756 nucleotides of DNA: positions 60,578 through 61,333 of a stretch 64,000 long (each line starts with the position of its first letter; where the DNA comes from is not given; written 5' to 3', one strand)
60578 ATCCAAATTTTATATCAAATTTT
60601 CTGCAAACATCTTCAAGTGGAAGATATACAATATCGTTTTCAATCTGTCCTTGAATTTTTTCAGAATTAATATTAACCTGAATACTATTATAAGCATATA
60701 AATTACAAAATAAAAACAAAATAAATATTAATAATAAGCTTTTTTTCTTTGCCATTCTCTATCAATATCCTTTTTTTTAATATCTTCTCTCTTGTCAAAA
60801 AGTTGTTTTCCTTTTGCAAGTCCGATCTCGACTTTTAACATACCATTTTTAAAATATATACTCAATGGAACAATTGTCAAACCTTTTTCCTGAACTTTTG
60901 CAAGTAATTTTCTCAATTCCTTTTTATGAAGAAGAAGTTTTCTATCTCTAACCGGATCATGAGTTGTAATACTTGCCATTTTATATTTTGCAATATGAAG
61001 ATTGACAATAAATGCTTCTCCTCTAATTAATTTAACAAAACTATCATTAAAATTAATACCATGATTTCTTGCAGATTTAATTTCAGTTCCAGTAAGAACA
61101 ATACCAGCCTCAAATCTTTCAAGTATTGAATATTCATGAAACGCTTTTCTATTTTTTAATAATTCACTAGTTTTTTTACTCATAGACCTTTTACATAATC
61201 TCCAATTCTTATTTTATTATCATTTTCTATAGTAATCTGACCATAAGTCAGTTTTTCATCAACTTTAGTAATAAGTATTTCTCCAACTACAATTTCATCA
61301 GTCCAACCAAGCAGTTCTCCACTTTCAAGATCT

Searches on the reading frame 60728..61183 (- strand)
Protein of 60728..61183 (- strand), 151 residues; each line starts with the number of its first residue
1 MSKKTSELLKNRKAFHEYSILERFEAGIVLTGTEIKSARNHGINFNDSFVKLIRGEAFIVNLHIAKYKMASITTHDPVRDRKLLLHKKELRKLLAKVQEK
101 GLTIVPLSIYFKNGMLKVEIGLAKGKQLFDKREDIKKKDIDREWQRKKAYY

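Call 19: search_protein_families(library=pfam, proteins=[window:60728-61183:-], max_evalue=0.001)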
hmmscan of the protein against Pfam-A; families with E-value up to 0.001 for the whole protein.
window:60728-61183:- (151 aa): 1 family
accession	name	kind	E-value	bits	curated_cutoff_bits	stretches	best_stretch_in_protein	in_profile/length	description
PF01668.23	SmpB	-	2.4e-58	196.6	27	1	9-147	2-140/143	SmpB protein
